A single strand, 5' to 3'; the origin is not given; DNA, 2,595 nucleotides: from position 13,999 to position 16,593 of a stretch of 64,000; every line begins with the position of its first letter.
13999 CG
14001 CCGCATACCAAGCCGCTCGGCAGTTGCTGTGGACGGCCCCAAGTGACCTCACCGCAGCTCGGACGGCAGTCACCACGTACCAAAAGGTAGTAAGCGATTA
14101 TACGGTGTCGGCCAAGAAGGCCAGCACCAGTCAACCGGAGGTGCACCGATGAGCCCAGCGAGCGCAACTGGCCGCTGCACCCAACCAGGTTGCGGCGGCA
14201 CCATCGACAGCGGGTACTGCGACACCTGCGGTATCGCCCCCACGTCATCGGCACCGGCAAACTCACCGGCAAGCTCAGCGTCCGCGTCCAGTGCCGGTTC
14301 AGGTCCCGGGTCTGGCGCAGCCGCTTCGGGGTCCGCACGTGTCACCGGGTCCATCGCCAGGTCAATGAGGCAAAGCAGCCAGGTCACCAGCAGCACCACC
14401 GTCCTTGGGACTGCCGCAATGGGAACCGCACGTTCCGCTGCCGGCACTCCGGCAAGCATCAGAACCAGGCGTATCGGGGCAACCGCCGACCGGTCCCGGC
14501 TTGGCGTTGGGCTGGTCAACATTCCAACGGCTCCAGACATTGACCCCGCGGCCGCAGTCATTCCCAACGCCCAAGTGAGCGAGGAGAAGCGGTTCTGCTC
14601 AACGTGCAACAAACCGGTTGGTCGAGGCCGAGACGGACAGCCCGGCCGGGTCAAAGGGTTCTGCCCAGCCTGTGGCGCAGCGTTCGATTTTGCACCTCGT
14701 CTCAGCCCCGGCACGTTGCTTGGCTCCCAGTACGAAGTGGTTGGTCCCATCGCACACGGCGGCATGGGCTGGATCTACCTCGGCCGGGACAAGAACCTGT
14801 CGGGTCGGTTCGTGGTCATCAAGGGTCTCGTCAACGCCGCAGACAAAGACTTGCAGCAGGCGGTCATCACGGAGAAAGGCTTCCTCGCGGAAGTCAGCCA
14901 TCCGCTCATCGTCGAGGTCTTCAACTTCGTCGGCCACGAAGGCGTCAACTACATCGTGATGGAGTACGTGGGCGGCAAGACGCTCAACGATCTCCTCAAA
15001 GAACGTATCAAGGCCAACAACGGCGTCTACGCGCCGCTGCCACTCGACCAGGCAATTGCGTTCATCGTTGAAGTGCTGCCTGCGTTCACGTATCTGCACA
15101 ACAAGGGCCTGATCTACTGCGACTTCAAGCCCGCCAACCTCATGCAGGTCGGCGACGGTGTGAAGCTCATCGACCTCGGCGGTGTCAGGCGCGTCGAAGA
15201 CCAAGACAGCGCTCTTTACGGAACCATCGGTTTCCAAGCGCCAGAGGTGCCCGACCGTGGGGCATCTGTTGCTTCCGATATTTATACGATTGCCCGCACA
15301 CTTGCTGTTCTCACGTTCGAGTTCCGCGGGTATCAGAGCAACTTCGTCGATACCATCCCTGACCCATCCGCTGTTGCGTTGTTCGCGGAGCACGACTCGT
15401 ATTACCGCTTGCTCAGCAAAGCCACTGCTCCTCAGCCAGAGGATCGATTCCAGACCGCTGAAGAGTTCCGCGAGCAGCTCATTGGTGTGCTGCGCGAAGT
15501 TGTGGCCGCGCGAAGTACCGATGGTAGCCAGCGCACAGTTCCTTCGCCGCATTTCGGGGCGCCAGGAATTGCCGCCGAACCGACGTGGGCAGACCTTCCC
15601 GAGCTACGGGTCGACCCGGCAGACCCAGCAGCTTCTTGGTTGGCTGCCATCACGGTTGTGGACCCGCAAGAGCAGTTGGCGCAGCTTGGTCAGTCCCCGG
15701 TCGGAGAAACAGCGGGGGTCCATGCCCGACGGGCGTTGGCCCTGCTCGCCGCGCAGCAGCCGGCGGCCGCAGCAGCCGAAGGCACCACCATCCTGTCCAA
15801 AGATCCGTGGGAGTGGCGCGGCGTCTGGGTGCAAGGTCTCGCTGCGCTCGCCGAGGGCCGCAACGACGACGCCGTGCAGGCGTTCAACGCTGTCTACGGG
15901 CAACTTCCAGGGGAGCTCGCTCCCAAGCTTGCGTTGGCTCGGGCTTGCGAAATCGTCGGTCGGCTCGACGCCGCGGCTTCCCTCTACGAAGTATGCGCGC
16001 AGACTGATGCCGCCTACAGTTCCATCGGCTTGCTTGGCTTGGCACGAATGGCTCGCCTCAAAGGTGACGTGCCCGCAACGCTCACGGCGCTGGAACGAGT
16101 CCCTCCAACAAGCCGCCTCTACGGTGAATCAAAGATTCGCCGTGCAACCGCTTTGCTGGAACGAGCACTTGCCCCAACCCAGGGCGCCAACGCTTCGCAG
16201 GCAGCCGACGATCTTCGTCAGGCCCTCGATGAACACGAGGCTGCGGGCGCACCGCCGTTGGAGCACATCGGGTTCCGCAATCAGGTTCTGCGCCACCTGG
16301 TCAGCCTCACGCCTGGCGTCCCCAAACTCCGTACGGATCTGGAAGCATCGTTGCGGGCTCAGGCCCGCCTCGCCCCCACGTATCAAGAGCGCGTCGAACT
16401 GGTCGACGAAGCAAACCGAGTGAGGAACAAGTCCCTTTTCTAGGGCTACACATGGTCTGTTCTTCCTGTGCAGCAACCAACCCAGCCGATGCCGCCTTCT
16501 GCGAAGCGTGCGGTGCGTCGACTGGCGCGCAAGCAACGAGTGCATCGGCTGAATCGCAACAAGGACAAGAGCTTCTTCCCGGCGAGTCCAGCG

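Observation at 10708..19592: Seven-gene translationally coupled operon: glnX-glnH-(unknown)-pknG extended by PP2C, vWA and FHA genes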

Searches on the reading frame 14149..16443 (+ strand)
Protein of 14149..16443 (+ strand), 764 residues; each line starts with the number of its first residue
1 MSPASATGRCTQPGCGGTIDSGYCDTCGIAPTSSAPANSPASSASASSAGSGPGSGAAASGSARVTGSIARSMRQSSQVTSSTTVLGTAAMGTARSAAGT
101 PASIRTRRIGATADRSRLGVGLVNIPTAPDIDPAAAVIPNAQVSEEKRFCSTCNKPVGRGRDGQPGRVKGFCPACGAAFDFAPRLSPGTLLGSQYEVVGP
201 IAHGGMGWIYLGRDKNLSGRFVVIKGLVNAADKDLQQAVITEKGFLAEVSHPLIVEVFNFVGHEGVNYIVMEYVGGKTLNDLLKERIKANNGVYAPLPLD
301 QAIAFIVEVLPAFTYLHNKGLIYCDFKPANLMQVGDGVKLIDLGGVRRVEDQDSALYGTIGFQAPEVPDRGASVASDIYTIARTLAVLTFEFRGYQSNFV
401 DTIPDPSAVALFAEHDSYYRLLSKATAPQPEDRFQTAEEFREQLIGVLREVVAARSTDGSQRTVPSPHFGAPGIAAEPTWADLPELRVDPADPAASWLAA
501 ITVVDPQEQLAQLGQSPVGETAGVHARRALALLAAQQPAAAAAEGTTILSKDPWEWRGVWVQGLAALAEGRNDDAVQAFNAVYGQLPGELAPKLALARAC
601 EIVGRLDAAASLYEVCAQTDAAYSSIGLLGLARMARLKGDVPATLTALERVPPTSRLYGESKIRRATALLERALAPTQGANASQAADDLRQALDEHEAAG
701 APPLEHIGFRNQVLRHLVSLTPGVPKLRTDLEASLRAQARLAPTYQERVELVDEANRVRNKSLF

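Call 3: search_protein_families(library=pfam, proteins=[window:14149-16443:+], max_evalue=0.01)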
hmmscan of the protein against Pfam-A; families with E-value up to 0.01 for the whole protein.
window:14149-16443:+ (764 aa): 6 families
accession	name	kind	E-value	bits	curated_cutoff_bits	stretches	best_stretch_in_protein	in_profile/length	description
PF16918.11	PknG_TPR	-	9.1e-40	136.9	27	1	475-762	37-340/340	Protein kinase G tetratricopeptide repeat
PF00069.31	Pkinase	-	3.2e-28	99.3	31.7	1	195-396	1-198/263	Protein kinase domain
PF16919.11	PknG_rubred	-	2.2e-25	88.9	28.5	1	114-185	3-74/74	Protein kinase G rubredoxin domain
PF07714.23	PK_Tyr_Ser-Thr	-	3.6e-14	53.1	23.1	1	201-381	7-190/258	Protein tyrosine and serine/threonine kinase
PF13432.12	TPR_16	-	0.00052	20.8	32.7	1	528-588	3-63/65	Tetratricopeptide repeat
PF14559.12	TPR_19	-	0.0012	19.6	25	1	566-614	1-49/68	Tetratricopeptide repeat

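Call 4: search_protein_families(library=ncbifam, proteins=[window:14149-16443:+], max_evalue=0.01)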
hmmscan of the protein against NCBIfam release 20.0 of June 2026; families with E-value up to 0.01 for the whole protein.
window:14149-16443:+ (764 aa): 17 families
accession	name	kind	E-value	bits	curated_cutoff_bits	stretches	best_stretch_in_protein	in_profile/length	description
NF033483.0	PknB_PASTA_kin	equivalog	3.3e-35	122.2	450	1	188-451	2-272/563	Stk1 family PASTA domain-containing Ser/Thr kinase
NF038150.1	lanthi_synth_IV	equivalog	2.7e-25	88.9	650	1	188-456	184-444/851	class IV lanthionine synthetase LanL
NF009651.0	PRK13184.1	equivalog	7.7e-19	67.2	839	1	194-444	3-287/932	serine/threonine-protein kinase PknD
NF052427.1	StpK7MSMEG_1200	equivalog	8e-19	67.5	900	1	194-457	8-278/601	serine/threonine protein kinase StpK7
NF047741.1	antiphage_MADS6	equivalog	2.5e-17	62.7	460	2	183-320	485-611/612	methylation-associated defense system protein kinase MAD6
NF038151.1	lanthi_synth_III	equivalog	9.1e-15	54.1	575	1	191-388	218-422/833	class III lanthionine synthetase LanKC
NF043056.1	T4SS_LegK1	equivalog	1.2e-12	47.2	550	1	229-388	115-283/516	Dot/Icm T4SS effector kinase LegK1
NF053615.1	SerThrKinAfsKStmc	equivalog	2.3e-10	39.8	1300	1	195-387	15-205/809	protein serine/threonine kinase AfsK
NF033442.0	BREX_PglW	equivalog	2.5e-09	35.4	990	1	186-331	505-640/1391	BREX system serine/threonine kinase PglW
TIGR03903.1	TOMM_kin_cyc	equivalog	4.7e-08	31.3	705.75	1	241-334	27-113/1267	TOMM system kinase/cyclase fusion protein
NF058632.1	SerThrKinPrkT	equivalog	2.7e-06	26.6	280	1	250-346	76-165/322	serine/threonine protein kinase PrkT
NF041408.1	XopAU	subfamily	3.4e-05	23.6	450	1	252-388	278-414/498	XopAU family type III secretion system effector serine/threonine kinase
TIGR03724.2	arch_bud32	equivalog_domain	3.6e-05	23.3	125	1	246-344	52-129/193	KEOPS complex kinase/ATPase Bud32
NF011463.0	PRK14879.1-4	equivalog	0.00012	21.5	188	1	240-344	71-158/237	Kae1-associated kinase Bud32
NF011460.0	PRK14879.1-1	equivalog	0.00081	18.6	199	1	268-353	87-164/232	Kae1-associated kinase Bud32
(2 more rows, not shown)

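Call 11: find_encoding_contigs(protein=window:14149-16443:+, flank=10000, max_places=6)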
Protein window:14149-16443:+ (764 aa): no gene with exactly this product is on record in the collection.

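Call 12: find_homologous_proteins(query=window:14149-16443:+, max_evalue=1e-20)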
Query window:14149-16443:+ (764 aa): 6176 proteins with E <= 1e-20 among 8000 candidates; the best 120 are listed.
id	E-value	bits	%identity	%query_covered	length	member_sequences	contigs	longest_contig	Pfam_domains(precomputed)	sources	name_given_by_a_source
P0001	0.0e+0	1504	100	88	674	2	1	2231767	PF07714.24,PF00069.32,PF16918.12,PF16919.12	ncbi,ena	-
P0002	0.0e+0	1503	89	100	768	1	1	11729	PF07714.24,PF00069.32,PF16918.12,PF16919.12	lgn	-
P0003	0.0e+0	1448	85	100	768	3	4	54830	PF07714.24,PF00069.32,PF16918.12,PF16919.12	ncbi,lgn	-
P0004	0.0e+0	1369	80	100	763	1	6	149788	PF14559.13,PF07714.24,PF00069.32,PF16918.12,PF16919.12,PF13432.13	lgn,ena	-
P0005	0.0e+0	1192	72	100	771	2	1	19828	PF14559.13,PF07714.24,PF00069.32,PF16918.12,PF16919.12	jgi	jgi:serine/threonine-protein kinase PknG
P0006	0.0e+0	1188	71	100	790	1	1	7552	PF14559.13,PF07714.24,PF09976.16,PF00069.32,PF16918.12,PF16919.12,PF13432.13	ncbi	-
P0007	0.0e+0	1181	71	100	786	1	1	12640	PF07714.24,PF00069.32,PF16918.12,PF16919.12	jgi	jgi:serine/threonine-protein kinase PknG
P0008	0.0e+0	1174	71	99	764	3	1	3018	PF07714.24,PF00069.32,PF16918.12,PF16919.12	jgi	jgi:serine/threonine-protein kinase PknG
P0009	0.0e+0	1136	74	90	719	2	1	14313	PF07714.24,PF00069.32,PF16918.12,PF16919.12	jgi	jgi:serine/threonine-protein kinase PknG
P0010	0.0e+0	1077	66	99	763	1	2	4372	PF14559.13,PF07714.24,PF00069.32,PF16918.12,PF16919.12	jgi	jgi:serine/threonine-protein kinase PknG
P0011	0.0e+0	1032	63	99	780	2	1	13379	PF14559.13,PF07714.24,PF00069.32,PF23914.2,PF16918.12,PF16919.12,PF13432.13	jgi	jgi:serine/threonine-protein kinase PknG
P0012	3.0e-279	947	58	99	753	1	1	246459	PF07714.24,PF00069.32,PF16918.12,PF16919.12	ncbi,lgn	-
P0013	2.7e-276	937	58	99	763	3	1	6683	PF14559.13,PF07714.24,PF00069.32,PF16918.12,PF16919.12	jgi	jgi:serine/threonine-protein kinase PknG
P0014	3.9e-273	927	58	99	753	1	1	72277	PF14559.13,PF07714.24,PF00069.32,PF16918.12,PF16919.12,PF13432.13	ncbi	-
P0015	1.3e-242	826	54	99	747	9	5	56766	PF14559.13,PF07714.24,PF00069.32,PF16918.12,PF16919.12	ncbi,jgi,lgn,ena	jgi:serine/threonine-protein kinase PknG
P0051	2.0e-228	779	51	99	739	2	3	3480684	PF07714.24,PF00069.32,PF16918.12,PF16919.12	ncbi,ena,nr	ncbi:MAG: protein kinase [Acidimicrobiales bacterium]|nr:protein kinase [Acidimicrobiales bacterium]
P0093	3.0e-222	759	49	99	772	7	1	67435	PF07714.24,PF00069.32,PF16918.12,PF16919.12,PF13432.13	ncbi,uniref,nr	ncbi:serine/threonine-protein kinase [Kineosporia sp. A_224]|uniref:serine/threonine-protein kinase 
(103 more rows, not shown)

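Call 13: find_encoding_contigs(protein=P0001, flank=10000, max_places=3)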
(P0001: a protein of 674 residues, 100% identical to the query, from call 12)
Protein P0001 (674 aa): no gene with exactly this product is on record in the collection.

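Call 14: find_encoding_contigs(protein=P0003, flank=10000, max_places=3)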
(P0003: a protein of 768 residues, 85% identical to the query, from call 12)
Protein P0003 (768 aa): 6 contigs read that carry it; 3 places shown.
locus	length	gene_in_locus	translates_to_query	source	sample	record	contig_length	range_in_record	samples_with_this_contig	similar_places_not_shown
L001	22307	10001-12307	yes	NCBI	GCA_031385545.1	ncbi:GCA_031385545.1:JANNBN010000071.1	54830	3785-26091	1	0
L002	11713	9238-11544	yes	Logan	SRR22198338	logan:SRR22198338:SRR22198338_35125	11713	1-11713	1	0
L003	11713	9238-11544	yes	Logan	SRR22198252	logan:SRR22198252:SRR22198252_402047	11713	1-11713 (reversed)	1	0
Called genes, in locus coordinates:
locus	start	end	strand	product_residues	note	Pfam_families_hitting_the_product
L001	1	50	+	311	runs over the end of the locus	PF00248:Aldo_ket_red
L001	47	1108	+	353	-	PF00296:Bac_luciferase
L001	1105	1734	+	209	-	PF00753:Lactamase_B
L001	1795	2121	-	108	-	PF02467:Whib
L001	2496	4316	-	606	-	PF08439:Peptidase_M3_N, PF01432:Peptidase_M3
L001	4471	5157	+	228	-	PF02622:DUF179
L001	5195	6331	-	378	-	PF03372:Exo_endo_phos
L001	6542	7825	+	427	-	PF28326:Sensor_actino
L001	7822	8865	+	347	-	PF00497:SBP_bac_3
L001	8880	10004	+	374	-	-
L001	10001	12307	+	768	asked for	PF16919:PknG_rubred, PF00069:Pkinase, PF07714:PK_Tyr_Ser-Thr, PF16918:PknG_TPR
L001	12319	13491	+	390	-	-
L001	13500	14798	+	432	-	PF13519:VWA_2 (weak), PF13768:VWA_3, PF18571:VWA_3_C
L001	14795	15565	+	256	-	PF12773:DZR (weak), PF13240:Zn_Ribbon_1 (faint), PF00498:FHA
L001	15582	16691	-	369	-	PF10094:DUF2332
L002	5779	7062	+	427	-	PF28326:Sensor_actino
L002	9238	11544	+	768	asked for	PF16919:PknG_rubred, PF00069:Pkinase, PF07714:PK_Tyr_Ser-Thr, PF16918:PknG_TPR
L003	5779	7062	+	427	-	PF28326:Sensor_actino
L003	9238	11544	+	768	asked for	PF16919:PknG_rubred, PF00069:Pkinase, PF07714:PK_Tyr_Ser-Thr, PF16918:PknG_TPR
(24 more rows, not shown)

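Call 15: find_encoding_contigs(protein=P0012, flank=10000, max_places=3)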
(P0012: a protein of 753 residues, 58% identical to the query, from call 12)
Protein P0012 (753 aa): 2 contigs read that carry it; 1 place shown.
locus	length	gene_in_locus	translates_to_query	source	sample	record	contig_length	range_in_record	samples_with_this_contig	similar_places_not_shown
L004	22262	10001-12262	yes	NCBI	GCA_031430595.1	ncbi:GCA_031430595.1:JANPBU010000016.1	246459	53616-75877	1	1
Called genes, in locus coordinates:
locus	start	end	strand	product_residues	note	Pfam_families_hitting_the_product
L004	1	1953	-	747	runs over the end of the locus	PF12891:Glyco_hydro_44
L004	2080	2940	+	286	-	PF00977:His_biosynth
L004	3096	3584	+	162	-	PF08327:AHSA1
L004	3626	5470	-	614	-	PF08439:Peptidase_M3_N, PF01432:Peptidase_M3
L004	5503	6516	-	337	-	PF03372:Exo_endo_phos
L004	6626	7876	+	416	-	PF28326:Sensor_actino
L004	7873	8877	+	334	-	PF00497:SBP_bac_3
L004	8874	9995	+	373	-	-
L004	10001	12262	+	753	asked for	PF16919:PknG_rubred, PF00069:Pkinase, PF07714:PK_Tyr_Ser-Thr, PF16918:PknG_TPR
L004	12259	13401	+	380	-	PF13672:PP2C_2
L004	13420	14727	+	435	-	PF13519:VWA_2, PF13768:VWA_3, PF18571:VWA_3_C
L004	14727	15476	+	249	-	PF12773:DZR (weak), PF13248:Zn_ribbon_3 (weak), PF00498:FHA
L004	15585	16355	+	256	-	PF00005:ABC_tran, PF02463:SMC_N (weak)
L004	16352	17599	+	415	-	PF00266:Aminotran_5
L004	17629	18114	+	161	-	PF01592:NifU_N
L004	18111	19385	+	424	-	PF05977:MFS_3, PF07690:MFS_1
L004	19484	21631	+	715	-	PF09826:Beta_propel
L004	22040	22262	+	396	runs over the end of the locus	PF01471:PG_binding_1, PF03734:YkuD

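Call 16: find_encoding_contigs(protein=P0051, flank=10000, max_places=2)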
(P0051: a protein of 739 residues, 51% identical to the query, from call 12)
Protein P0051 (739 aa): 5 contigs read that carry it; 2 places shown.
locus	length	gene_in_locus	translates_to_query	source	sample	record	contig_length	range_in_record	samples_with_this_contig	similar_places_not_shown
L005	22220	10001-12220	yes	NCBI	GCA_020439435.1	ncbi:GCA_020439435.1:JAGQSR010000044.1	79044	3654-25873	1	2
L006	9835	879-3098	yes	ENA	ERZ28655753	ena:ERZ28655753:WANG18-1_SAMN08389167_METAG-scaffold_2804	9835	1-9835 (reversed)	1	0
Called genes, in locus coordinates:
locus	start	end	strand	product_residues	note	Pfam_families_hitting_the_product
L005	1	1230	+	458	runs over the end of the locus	-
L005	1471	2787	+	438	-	-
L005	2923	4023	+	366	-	PF00106:adh_short (weak), PF01073:3Beta_HSD, PF01370:Epimerase, PF02719:Polysacc_synt_2, PF04321:RmlD_sub_bind, PF07993:NAD_binding_4 (faint), PF13460:NAD_binding_10 (weak), PF16363:GDP_Man_Dehyd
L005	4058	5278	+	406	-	PF13632:Glyco_trans_2_3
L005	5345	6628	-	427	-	PF00202:Aminotran_3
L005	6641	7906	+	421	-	PF28326:Sensor_actino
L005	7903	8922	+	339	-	PF00497:SBP_bac_3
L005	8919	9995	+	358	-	-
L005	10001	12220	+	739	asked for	PF16919:PknG_rubred, PF00069:Pkinase, PF07714:PK_Tyr_Ser-Thr, PF16918:PknG_TPR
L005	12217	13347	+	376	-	PF12773:DZR (weak), PF13240:Zn_Ribbon_1 (faint), PF13248:Zn_ribbon_3 (faint), PF13672:PP2C_2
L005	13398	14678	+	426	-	PF00092:VWA (weak), PF13519:VWA_2, PF13768:VWA_3, PF18571:VWA_3_C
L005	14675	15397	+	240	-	PF12773:DZR (weak), PF13248:Zn_ribbon_3 (weak), PF00498:FHA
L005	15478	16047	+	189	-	PF09990:DUF2231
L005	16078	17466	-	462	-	PF07992:Pyr_redox_2, PF13738:Pyr_redox_3, PF00070:Pyr_redox, PF02852:Pyr_redox_dim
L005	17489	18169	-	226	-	PF00903:Glyoxalase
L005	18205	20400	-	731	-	PF00933:Glyco_hydro_3, PF01915:Glyco_hydro_3_C, PF14310:Fn3-like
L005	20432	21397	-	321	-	PF14226:DIOX_N, PF03171:2OG-FeII_Oxy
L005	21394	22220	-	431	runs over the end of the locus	PF17785:PUA_3, PF10672:Methyltrans_SAM, PF03602:Cons_hypoth95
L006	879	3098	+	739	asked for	PF16919:PknG_rubred, PF00069:Pkinase, PF07714:PK_Tyr_Ser-Thr, PF16918:PknG_TPR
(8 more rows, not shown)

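Call 17: find_encoding_contigs(protein=P0093, flank=10000, max_places=2)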
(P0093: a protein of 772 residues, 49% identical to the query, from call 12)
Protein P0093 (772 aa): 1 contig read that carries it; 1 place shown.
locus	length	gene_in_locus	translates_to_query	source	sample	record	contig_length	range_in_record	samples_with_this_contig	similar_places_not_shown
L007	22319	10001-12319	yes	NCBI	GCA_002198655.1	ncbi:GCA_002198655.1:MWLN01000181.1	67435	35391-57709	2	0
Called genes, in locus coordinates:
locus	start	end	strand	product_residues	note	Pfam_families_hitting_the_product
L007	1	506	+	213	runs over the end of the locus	PF00551:Formyl_trans_N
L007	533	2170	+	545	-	PF02142:MGS, PF01808:AICARFT_IMPCHas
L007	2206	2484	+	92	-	PF11222:DUF3017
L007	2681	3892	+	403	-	PF05816:TelA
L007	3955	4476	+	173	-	-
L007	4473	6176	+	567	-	PF00004:AAA, PF17866:AAA_lid_6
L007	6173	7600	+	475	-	PF28326:Sensor_actino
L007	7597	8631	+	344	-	PF00497:SBP_bac_3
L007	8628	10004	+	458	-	-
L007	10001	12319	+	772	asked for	PF16919:PknG_rubred, PF00069:Pkinase, PF07714:PK_Tyr_Ser-Thr, PF16918:PknG_TPR, PF13432:TPR_16 (weak)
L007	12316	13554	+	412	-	PF18912:DZR_2 (faint), PF12773:DZR (faint), PF13240:Zn_Ribbon_1 (faint), PF00481:PP2C (faint), PF13672:PP2C_2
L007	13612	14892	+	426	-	PF00092:VWA (weak), PF13519:VWA_2, PF13768:VWA_3, PF18571:VWA_3_C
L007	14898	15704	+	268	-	PF12773:DZR (faint), PF13240:Zn_Ribbon_1 (faint), PF00498:FHA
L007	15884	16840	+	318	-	PF00056:Ldh_1_N, PF02866:Ldh_1_C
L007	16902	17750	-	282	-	PF20240:DUF6597, PF00165:HTH_AraC (faint), PF12833:HTH_18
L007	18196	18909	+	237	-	PF11716:MDMPI_N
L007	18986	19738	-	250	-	PF00230:MIP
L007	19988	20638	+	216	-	PF02469:Fasciclin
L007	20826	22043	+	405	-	PF00180:Iso_dh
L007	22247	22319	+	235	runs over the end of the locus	-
